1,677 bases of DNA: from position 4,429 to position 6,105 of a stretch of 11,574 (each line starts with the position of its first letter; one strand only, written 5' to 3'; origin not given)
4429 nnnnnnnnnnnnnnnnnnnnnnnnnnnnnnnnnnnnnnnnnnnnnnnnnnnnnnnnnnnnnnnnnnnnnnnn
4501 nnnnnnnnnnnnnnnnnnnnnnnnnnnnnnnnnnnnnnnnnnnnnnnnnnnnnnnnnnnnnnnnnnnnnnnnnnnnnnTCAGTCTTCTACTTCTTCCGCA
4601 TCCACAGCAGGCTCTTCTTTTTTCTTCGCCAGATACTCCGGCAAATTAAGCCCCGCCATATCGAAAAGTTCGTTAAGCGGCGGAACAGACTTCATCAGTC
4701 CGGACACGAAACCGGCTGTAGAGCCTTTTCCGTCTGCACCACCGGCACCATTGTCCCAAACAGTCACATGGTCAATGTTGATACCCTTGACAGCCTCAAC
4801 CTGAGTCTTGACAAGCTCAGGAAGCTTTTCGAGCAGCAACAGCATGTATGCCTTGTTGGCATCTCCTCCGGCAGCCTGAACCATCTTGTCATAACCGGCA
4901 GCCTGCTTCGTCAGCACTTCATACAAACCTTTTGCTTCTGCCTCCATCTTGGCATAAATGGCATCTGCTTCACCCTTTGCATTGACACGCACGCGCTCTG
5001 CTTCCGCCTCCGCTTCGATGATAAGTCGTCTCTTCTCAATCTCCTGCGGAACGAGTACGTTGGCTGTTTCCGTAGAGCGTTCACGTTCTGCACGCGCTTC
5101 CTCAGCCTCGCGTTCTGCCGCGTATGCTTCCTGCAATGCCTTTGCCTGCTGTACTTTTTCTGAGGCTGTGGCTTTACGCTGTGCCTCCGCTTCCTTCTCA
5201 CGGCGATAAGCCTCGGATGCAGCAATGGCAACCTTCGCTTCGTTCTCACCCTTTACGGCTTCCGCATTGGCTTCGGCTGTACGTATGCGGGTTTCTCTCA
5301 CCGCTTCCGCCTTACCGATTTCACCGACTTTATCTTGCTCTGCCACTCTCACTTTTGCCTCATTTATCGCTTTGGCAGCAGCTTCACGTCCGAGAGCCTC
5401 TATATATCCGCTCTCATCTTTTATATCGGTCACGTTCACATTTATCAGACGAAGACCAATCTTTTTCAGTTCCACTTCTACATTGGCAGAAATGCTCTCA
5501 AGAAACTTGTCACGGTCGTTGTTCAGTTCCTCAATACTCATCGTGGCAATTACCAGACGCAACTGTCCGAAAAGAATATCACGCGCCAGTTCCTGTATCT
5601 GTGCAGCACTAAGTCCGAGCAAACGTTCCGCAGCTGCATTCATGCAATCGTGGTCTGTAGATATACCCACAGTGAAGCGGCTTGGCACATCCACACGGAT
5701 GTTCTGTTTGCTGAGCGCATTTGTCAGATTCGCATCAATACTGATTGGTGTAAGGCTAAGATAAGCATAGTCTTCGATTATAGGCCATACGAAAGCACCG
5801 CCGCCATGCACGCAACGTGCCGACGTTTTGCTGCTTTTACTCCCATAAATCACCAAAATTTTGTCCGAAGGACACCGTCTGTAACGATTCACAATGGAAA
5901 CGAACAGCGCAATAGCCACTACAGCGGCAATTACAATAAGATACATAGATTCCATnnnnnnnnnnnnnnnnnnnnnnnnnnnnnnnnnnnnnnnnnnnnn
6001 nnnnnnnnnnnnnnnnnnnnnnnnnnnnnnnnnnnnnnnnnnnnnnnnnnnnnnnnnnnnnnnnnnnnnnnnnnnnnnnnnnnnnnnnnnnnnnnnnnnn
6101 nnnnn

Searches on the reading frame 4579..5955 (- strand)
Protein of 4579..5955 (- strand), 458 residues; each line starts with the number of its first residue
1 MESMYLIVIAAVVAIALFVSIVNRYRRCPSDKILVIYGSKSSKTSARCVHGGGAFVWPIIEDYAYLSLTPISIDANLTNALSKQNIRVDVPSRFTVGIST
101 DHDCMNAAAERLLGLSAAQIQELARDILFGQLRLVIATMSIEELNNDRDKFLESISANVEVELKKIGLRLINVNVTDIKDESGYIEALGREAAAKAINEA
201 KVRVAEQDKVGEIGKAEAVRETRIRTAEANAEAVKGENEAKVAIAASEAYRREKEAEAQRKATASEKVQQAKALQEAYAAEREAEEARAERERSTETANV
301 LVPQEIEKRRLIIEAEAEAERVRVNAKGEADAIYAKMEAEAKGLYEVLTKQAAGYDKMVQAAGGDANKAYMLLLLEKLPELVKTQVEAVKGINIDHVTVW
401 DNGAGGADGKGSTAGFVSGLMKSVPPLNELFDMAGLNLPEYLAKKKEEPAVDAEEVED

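Call 5: search_protein_families(library=pfam, proteins=[window:4579-5955:-])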
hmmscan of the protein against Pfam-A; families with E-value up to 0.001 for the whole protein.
window:4579-5955:- (458 aa): 2 families
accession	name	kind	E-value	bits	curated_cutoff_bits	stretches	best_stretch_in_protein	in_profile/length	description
PF01145.31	Band_7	-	6.7e-28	98.4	23.6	1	32-209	7-176/176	SPFH domain / Band 7 family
PF15975.10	Flot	-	9e-06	26.2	27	1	315-414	2-85/124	Flotillin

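Call 15: find_encoding_contigs(protein=window:4579-5955:-, flank=6000, max_places=10)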
Protein window:4579-5955:- (458 aa): no gene with exactly this product is on record in the collection.

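Call 18: find_related_loci(query=window:4579-5955:-, collection=genome_contigs, flank=4000)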
Query window:4579-5955:- (458 aa) in genome_contigs; peptide patterns used: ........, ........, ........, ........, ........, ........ (x = any residue, [..] = any of these).
600 stretches matched a pattern (row limit reached: there are more); 580 encode a relative of the query (tblastn E <= 1e-3); the best 80 are kept; 80 distinct loci.
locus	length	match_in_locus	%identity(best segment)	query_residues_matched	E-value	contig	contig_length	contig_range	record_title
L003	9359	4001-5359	87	4-457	0e+0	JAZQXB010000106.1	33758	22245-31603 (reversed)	MAG: Alloprevotella sp. isolate T1900045163_TC20190157.MAGScoT_cleanbin_000010 SGB_5098_k141_2132364, whole genome shotg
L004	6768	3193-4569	91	1-457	0e+0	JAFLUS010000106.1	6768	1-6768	MAG: Prevotellaceae bacterium isolate HAN085 Seq106, whole genome shotgun sequence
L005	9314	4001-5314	89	19-457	0e+0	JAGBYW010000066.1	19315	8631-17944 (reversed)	MAG: Bacteroidaceae bacterium isolate RGIG9572 Yak_Colon-4__c283434, whole genome shotgun sequence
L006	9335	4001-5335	87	1-446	0e+0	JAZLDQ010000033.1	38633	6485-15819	MAG: Alloprevotella sp. isolate T1900045029_TC20190022.MAGScoT_cleanbin_000003 SGB_4446_k141_1244221, whole genome shotg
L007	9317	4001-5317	88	18-457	0e+0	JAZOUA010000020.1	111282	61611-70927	MAG: Alloprevotella sp. isolate T1900045535_YK20190229.MAGScoT_cleanbin_000008 SGB_7760_k141_1632156, whole genome shotg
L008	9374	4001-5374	88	1-458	0e+0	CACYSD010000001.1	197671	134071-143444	MAG: uncultured Bacteroidales bacterium isolate RUG12229 genome assembly, contig: RUG12229_asm_1, whole genome shotgun s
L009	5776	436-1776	85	1-448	0e+0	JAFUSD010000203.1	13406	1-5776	MAG: Bacteroidaceae bacterium isolate RGIG4776 Roe_deer_Reticulum-3__c201289, whole genome shotgun sequence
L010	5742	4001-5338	86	1-447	0e+0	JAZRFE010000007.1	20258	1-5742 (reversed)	MAG: Bacteroidaceae bacterium isolate T1900045495_YK20190189.MAGScoT_cleanbin_000037 SGB_7434_k141_395678, whole genome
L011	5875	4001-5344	86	3-451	0e+0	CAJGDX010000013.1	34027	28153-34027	MAG: uncultured Bacteroidaceae bacterium isolate MAG49 genome assembly, contig: k141_7817422_length_34027_cov_10.1685, w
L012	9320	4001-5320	87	18-458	0e+0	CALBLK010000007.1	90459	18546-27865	MAG TPA_asm: uncultured Prevotella sp. isolate SRR1747054_bin.76_CONCOCT_v1.1_MAG genome assembly, contig: ERZ808286.61,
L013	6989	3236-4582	84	1-450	0e+0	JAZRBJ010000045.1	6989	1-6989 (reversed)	MAG: Faecousia sp. isolate T1900045129_TC20190123.MAGScoT_cleanbin_000018 SGB_4874_k141_421453, whole genome shotgun seq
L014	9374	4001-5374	82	1-458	0e+0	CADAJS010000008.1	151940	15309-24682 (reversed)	MAG: uncultured Bacteroidales bacterium isolate RUG13359 genome assembly, contig: RUG13359_asm_8, whole genome shotgun s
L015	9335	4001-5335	86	1-446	0e+0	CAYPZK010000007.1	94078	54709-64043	MAG TPA_asm: uncultured Bacteroidaceae bacterium isolate SRP225648_co1_445 genome assembly, contig: NODE_288_length_9407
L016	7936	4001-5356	85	1-453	0e+0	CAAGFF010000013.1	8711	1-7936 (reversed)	MAG TPA_asm: uncultured Prevotella sp., isolate HGM04908, WGS project CAAGFF010000000 data, contig: SRS476193_33_k119_12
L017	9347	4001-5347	82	4-450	0e+0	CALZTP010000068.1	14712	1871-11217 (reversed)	MAG: uncultured bacterium isolate SRR5976182_bin.10_metaWRAP_v1.3_MAG genome assembly, contig: ERZ8810614.1237, whole ge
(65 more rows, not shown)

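Call 45: search_protein_families(library=ncbifam, proteins=[window:4579-5955:-], max_evalue=0.01)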
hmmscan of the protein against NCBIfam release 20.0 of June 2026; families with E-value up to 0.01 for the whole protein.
window:4579-5955:- (458 aa): 1 family
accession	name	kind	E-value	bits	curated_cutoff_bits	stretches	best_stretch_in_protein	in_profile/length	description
NF058507.1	FlotScfldFlot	equivalog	3e-50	171.7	700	2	8-284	4-279/477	flotillin lipid rafts scaffold protein FloT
